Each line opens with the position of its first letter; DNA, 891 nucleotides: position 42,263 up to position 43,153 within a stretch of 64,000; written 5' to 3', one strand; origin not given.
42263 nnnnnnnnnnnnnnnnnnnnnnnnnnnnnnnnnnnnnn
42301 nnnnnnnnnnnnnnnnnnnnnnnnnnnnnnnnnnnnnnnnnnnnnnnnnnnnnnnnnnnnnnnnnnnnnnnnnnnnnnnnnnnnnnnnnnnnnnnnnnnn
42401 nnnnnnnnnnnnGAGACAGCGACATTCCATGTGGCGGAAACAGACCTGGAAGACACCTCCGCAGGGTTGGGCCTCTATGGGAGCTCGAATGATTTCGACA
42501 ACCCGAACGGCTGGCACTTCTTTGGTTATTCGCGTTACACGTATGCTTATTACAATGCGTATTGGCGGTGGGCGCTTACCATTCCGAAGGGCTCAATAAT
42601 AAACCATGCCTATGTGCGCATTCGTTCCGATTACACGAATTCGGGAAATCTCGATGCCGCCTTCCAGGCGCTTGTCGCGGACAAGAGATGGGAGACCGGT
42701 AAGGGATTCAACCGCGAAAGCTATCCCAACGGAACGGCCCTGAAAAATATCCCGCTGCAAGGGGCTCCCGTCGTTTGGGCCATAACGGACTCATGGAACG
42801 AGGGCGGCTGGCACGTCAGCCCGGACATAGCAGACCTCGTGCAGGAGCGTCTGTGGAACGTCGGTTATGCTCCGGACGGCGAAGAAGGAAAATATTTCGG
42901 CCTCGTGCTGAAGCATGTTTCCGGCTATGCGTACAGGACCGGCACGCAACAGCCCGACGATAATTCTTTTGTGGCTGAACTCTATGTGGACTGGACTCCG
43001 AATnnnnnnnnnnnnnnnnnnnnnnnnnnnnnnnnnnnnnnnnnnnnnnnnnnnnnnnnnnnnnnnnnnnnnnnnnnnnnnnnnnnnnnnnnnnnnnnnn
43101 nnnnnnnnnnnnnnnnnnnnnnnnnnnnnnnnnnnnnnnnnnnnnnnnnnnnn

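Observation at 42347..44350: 2-kb secreted protein with an internal tandem duplication of an unassigned ~200-aa domain followed by a PKD-like module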

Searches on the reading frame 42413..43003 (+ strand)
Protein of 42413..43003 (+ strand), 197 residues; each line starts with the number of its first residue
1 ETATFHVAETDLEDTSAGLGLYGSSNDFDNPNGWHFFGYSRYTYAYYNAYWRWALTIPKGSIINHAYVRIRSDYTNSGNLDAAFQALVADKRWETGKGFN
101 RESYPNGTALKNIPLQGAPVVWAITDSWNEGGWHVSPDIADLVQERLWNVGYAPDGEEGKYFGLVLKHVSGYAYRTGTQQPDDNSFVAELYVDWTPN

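Call 15: search_solved_structures(query=A1, max_evalue=10, show_alignments=3)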
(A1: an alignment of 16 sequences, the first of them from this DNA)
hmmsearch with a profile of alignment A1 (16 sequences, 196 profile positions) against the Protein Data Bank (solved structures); distinct sequences matched with E-value up to 10: 0.

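Call 22: search_protein_families(library=ncbifam, alignment_id=A1, max_evalue=1)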
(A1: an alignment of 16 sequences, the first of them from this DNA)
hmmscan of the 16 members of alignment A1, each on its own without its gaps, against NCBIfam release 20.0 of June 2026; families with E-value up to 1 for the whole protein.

A. member 1, seq(197 aa): 0 families

B. families by the number of members that match (of 16 scanned): 2 families
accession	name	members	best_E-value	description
NF033679.1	DNRLRE_dom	6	1.2e-05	DNRLRE domain-containing protein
NF047328.1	OMP_TP0733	1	0.71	TP0733 family outer membrane beta-barrel protein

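Call 23: search_protein_families(library=pfam, alignment_id=A1, max_evalue=1)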
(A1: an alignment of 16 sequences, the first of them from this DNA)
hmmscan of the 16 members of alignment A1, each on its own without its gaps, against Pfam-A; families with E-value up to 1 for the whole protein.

A. member 1, seq(197 aa): 0 families

B. families by the number of members that match (of 16 scanned): 2 families
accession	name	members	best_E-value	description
PF01707.22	Peptidase_C9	1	0.11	Peptidase family C9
PF19410.4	DUF5980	1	0.19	Family of unknown function (DUF5980)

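Call 24: search_protein_representatives(alignment_id=A1)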
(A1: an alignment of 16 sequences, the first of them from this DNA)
Query: 16 sequences, 196 profile positions. Proteins with E-value up to 0.001 (for the whole library): 1384; up to 1e-10: 185; up to 1e-30: 9. The best 150 are listed.
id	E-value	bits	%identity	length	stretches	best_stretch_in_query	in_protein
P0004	4.9e-200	675.4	-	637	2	1-195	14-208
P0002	6.3e-194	655.5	-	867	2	1-195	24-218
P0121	9.4e-165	560.3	-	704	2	1-195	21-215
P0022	8.2e-94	328.8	-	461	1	1-196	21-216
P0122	1.9e-56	206.9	-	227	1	1-196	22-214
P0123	1.1e-48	181.5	-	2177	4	3-152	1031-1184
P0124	2.7e-40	154.1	-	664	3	9-183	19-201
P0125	2.3e-37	144.6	-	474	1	3-195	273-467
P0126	3.5e-32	127.7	-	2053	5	54-153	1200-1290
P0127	4.7e-30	120.7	-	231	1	19-166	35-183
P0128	1.4e-29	119.2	-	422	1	12-165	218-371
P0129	2.5e-29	118.3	-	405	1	43-193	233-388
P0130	6.6e-29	117.0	-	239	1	2-165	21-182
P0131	1.2e-28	116.1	-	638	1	35-195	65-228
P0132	2.6e-28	115.1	-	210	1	12-177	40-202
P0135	1.9e-27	112.2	-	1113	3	43-194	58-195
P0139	1.2e-25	106.4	-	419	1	11-193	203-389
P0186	1.0e-16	77.2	-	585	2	41-173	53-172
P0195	2.4e-16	76.0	-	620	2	12-152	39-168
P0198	4.0e-16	75.3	-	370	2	34-155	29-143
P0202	3.0e-15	72.4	-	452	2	20-153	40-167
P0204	6.0e-15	71.4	-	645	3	53-152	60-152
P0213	5.7e-14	68.2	-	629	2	53-192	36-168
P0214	5.9e-14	68.2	-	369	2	39-151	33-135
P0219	1.1e-13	67.3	-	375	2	46-195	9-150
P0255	3.7e-12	62.3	-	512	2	53-151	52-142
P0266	8.2e-12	61.2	-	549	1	34-194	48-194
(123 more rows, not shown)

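Call 25: search_protein_families(library=pfam, proteins=[P0122, P0124, P0125, P0127, P0128, P0129, P0130, P0131, P0135, P0139], max_evalue=0.01)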
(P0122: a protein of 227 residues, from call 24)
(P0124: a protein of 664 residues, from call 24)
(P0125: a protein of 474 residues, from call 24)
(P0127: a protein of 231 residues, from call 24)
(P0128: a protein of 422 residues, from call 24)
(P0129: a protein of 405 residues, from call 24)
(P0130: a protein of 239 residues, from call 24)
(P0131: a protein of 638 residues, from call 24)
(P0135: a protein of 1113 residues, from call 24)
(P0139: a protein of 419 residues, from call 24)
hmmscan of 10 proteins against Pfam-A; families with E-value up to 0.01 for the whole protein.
P0122 (227 aa): 0 families

P0124 (664 aa): 0 families

P0125 (474 aa): 0 families

P0127 (231 aa): 0 families

P0128 (422 aa): 0 families

P0129 (405 aa): 0 families

P0130 (239 aa): 0 families

P0131 (638 aa): 1 family
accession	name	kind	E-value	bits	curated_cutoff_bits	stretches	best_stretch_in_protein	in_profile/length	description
PF20148.4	DUF6531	-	1e-18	67.9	24.1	1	253-329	2-74/74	Domain of unknown function (DUF6531)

P0135 (1113 aa): 0 families

P0139 (419 aa): 0 families

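Call 26: search_protein_families(library=ncbifam, proteins=[P0122, P0124, P0125, P0127, P0128, P0129, P0130, P0131, P0135, P0139], max_evalue=0.01)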
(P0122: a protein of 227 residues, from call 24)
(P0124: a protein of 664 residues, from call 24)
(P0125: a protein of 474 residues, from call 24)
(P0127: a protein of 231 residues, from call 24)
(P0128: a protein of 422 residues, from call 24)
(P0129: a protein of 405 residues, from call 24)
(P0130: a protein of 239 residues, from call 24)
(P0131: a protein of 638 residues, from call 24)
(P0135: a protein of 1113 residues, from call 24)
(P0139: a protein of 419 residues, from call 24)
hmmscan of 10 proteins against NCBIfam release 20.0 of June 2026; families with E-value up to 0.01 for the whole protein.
P0122 (227 aa): 0 families

P0124 (664 aa): 0 families

P0125 (474 aa): 2 families
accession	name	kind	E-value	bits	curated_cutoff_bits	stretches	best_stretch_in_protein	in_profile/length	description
TIGR04247.1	NosD_copper_fam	subfamily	3e-06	26.1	300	1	50-129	1-80/377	nitrous oxide reductase family maturation protein NosD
NF011075.0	PRK14505.1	equivalog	0.003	15.8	904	1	27-81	575-629/643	bifunctional photosynthetic reaction center subunit L/M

P0127 (231 aa): 0 families

P0128 (422 aa): 1 family
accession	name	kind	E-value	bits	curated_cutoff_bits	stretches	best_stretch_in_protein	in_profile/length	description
NF033679.1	DNRLRE_dom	domain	0.009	16.1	34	0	224-353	4-126/164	DNRLRE domain-containing protein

P0129 (405 aa): 0 families

P0130 (239 aa): 0 families

P0131 (638 aa): 0 families

P0135 (1113 aa): 1 family
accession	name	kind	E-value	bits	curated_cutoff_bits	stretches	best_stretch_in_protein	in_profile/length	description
NF033679.1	DNRLRE_dom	domain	6.5e-08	32.8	34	0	982-1109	41-164/164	DNRLRE domain-containing protein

P0139 (419 aa): 0 families

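Call 27: predict_structure(alignment_id=A1)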
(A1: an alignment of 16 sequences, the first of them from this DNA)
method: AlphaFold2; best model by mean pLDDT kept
length: 197 residues; sequences in the alignment: 16
mean_pLDDT: 89.5   pTM: 0.88
mean pLDDT of the five models: 89.5, 89.5, 89.1, 84.6, 72.1
residues with pLDDT >= 90: 128; 70-90: 56; 50-70: 11; < 50: 2
segments of 3 or more residues with pLDDT < 50: none
pLDDT, mean of each block of 10 residues (from residue 1): 83 88 88 83 90 94 96 88 96 90 94 96 92 94 95 91 95 75 66 95
secondary structure, 60 per line:
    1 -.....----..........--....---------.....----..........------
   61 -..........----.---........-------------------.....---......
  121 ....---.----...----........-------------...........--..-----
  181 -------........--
elements in order: E2-6 E14-20 E23-26 E36-40 E45-54 E62-71 E80-87 H107-111 E115-124 E133-135 H140-147 E161-171 E188-195

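Call 31: fold_search(model_id=the predicted structure, library=pdb)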
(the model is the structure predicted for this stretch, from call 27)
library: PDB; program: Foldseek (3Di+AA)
matches with E <= 10: 1409; with E <= 0.001: 8
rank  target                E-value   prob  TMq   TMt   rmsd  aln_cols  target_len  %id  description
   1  8wab_A                1.4e-05  1.00  0.57  0.62   4.9       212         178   10  Crystal structure of a chondroitin sulfate-binding carbohydrate binding module of a chondroitinase (released 2024-01-17)
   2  4ycg_B                1.5e-05  1.00  0.45  0.45   6.7       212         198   10  Pro-bone morphogenetic protein 9 (released 2015-03-04)
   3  4yci_B                2.3e-05  1.00  0.49  0.52   6.1       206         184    9  non-latent pro-bone morphogenetic protein 9 (released 2015-03-04)
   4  8wab_B                5.0e-05  1.00  0.54  0.60   5.2       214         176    9  Crystal structure of a chondroitin sulfate-binding carbohydrate binding module of a chondroitinase (released 2024-01-17)
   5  4ycg_A                5.3e-05  1.00  0.47  0.47   5.9       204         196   12  Pro-bone morphogenetic protein 9 (released 2015-03-04)
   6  4yci_A                7.7e-05  1.00  0.45  0.45   6.6       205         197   10  non-latent pro-bone morphogenetic protein 9 (released 2015-03-04)
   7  7vbo                  1.9e-04  1.00  0.50  0.53   7.0       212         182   13  Alginate binding domain CBM (released 2022-09-07)
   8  6sf2_F                9.4e-04  1.00  0.43  0.52   6.2       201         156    9  Ternary complex of human bone morphogenetic protein 9 (BMP9) growth factor domain, its prodomain and extracellular dom (released 2020-04-08)
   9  5ntu_A                1.2e-03  1.00  0.41  0.28   8.5       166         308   11  Crystal Structure of human Pro-myostatin Precursor at 2.6 A Resolution (released 2018-01-17)
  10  7poi_C                1.3e-03  1.00  0.36  0.48   7.2       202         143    9  Prodomain bound BMP10 crystal form 1 (released 2022-05-11)
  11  7poi_D                1.7e-03  1.00  0.42  0.59   6.4       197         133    9  Prodomain bound BMP10 crystal form 1 (released 2022-05-11)
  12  7poj_C                2.3e-03  1.00  0.42  0.57   6.7       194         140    9  Prodomain bound BMP10 crystal form 2 (released 2022-05-11)
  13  9fmt_A                4.2e-03  0.93  0.30  0.11  12.8       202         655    9  Cryo-EM structure of the BcsB hexameric crown from the E. coli cellulose secretion macrocomplex (released 2024-10-16)
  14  5vqp_A                4.7e-03  1.00  0.44  0.30   6.6       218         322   12  Crystal structure of human pro-TGF-beta1 (released 2017-11-15)
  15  8fxv_A                7.0e-03  0.99  0.41  0.28   8.0       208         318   10  Crystal structure of human proTGF-beta2 in complex with Nb18 (released 2023-06-21)
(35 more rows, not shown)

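Call 34: search_solved_structures(query=A2, max_evalue=10, show_alignments=3)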
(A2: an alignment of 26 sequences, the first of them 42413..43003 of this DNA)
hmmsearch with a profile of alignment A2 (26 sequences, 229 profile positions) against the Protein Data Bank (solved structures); distinct sequences matched with E-value up to 10: 0.

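Call 40: search_protein_families(library=ncbifam, alignment_id=A3, max_evalue=0.01)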
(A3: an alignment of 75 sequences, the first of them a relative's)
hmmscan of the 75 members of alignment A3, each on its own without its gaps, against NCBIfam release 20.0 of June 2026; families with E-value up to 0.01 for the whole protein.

A. member 1, P0121 (704 aa): 1 family
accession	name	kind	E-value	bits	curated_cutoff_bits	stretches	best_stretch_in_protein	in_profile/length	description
NF033679.1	DNRLRE_dom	domain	0.0092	16.1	34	0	250-373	13-128/164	DNRLRE domain-containing protein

B. families by the number of members that match (of 75 scanned): 27 families (the first 25 are shown)
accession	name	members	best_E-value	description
NF033679.1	DNRLRE_dom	27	1.3e-14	DNRLRE domain-containing protein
NF041611.1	exoglucan_CbhB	3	5.9e-20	exoglucanase CbhB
TIGR04183.1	Por_Secre_tail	2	1.9e-10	T9SS type A sorting domain-containing protein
TIGR04247.1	NosD_copper_fam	2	3e-06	nitrous oxide reductase family maturation protein NosD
NF052434.1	Mep72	1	1.6e-41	biofilm-associated metzincin protease Mep72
NF052454.1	BtaGlycanEglC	1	1.2e-33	endo-1,3-1,4-beta-glycanase EglC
NF012211.1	tand_rpt_95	1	3.7e-28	tandem-95 repeat protein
NF041578.1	betaarabinsidaseHypBA2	1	4.6e-16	beta-L-arabinobiosidase HypBA2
NF047856.1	BGlucanaseBglS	1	2.7e-13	beta-glucanase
TIGR01965.1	VCBS_repeat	1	4.3e-13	VCBS domain-containing protein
NF041449.1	K_carrageenase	1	4.5e-13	kappa-carrageenase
TIGR02543.1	List_Bact_rpt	1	6.4e-11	TIGR02543 family repeat protein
NF033759.1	exchanger_TraA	1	4.9e-10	outer membrane exchange protein TraA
NF052392.1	BetGlycExoK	1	6.4e-07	endo-1,3-1,4-beta-glycanase ExoK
NF012200.0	choice_anch_D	1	7.8e-07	choice-of-anchor D domain-containing protein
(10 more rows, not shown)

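Call 41: search_protein_families(library=pfam, alignment_id=A3, max_evalue=0.01)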
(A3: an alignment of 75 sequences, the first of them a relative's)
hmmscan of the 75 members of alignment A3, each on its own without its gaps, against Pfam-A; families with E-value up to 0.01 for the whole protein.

A. member 1, P0121 (704 aa): 0 families

B. families by the number of members that match (of 75 scanned): 47 families (the first 25 are shown)
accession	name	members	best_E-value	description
PF24517.2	CBM96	3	6.6e-05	Carbohydrate-binding module family 96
PF18911.6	PKD_4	2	7.3e-19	PKD domain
PF00801.26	PKD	2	5.4e-14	PKD domain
PF22352.2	K319L-like_PKD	2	2.2e-12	K319L-like, PKD domain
PF18998.6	Flg_new_2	1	1.2e-53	Divergent InlB B-repeat domain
PF17963.7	Big_9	1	2.4e-40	Bacterial Ig domain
PF17803.7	Cadherin_4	1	5.2e-32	Bacterial cadherin-like domain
PF17892.7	Cadherin_5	1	8.6e-32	Cadherin-like domain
PF00722.28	Glyco_hydro_16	1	1.8e-23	Glycosyl hydrolases family 16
PF01510.30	Amidase_2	1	3.7e-19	N-acetylmuramoyl-L-alanine amidase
PF13205.12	Big_5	1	9.3e-19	Bacterial Ig-like domain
PF20148.4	DUF6531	1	1e-18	Domain of unknown function (DUF6531)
PF03935.22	SKN1_KRE6_Sbg1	1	6e-14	Beta-glucan synthesis-associated protein SKN1/KRE6/Sbg1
PF13688.12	Reprolysin_5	1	6.2e-14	Metallo-peptidase family M12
PF05345.18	He_PIG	1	3.9e-13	Putative Ig domain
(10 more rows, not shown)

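Call 42: search_protein_families(library=ncbifam, proteins=[P0186, P0195, P0198, P0202, P0204, P0213, P0214, P0219, P0255, P0266], max_evalue=0.01)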
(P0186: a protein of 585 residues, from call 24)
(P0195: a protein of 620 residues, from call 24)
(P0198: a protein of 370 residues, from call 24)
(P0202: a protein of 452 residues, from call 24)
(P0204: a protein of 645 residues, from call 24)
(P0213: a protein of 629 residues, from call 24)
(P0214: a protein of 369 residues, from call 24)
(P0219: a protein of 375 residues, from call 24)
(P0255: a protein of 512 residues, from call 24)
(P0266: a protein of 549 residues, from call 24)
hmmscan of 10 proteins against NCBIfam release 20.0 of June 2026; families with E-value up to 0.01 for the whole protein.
P0186 (585 aa): 1 family
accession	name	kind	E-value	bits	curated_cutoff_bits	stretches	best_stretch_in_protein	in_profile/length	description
NF033679.1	DNRLRE_dom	domain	1.5e-11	44.6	34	2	232-369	26-163/164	DNRLRE domain-containing protein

P0195 (620 aa): 5 families
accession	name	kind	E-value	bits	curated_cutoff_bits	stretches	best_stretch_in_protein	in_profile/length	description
NF033679.1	DNRLRE_dom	domain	7.2e-11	42.4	34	2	43-166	5-129/164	DNRLRE domain-containing protein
TIGR04183.1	Por_Secre_tail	domain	1.9e-10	40.6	23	1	542-617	2-70/72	T9SS type A sorting domain-containing protein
NF038113.1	T9SSA_dep_M36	equivalog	2.7e-06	25.8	885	1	534-617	789-867/869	T9SS-dependent M36 family metallopeptidase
NF052323.1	T9SSA_dep_M6i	equivalog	0.002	16.1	600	1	541-611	960-1030/1043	T9SS-dependent M6-like inactivated metalloprotease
NF033707.1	T9SS_sortase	equivalog_domain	0.0029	15.3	420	1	540-607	1000-1077/1095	type IX secretion system sortase PorU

P0198 (370 aa): 1 family
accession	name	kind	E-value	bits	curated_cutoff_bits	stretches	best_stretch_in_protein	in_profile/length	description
NF033679.1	DNRLRE_dom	domain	5.7e-08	33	34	1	28-178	17-164/164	DNRLRE domain-containing protein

P0202 (452 aa): 0 families

P0204 (645 aa): 2 families
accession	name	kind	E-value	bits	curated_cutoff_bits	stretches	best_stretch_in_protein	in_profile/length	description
NF033679.1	DNRLRE_dom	domain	3.3e-05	24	34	0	488-641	11-164/164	DNRLRE domain-containing protein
TIGR02133.1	RPI_actino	equivalog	0.0072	16.2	168.2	0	404-462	36-88/148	ribose-5-phosphate isomerase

P0213 (629 aa): 1 family
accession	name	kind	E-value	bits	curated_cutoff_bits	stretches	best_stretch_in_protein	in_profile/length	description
NF033679.1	DNRLRE_dom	domain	4.3e-06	26.9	34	1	20-167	22-163/164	DNRLRE domain-containing protein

P0214 (369 aa): 1 family
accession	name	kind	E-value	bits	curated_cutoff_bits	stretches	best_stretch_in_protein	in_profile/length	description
NF033679.1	DNRLRE_dom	domain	6.6e-07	29.5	34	1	18-174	10-164/164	DNRLRE domain-containing protein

P0219 (375 aa): 0 families

P0255 (512 aa): 0 families

P0266 (549 aa): 1 family
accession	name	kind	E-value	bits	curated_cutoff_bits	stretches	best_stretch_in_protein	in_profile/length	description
NF033679.1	DNRLRE_dom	domain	7.9e-06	26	34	1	46-189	11-161/164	DNRLRE domain-containing protein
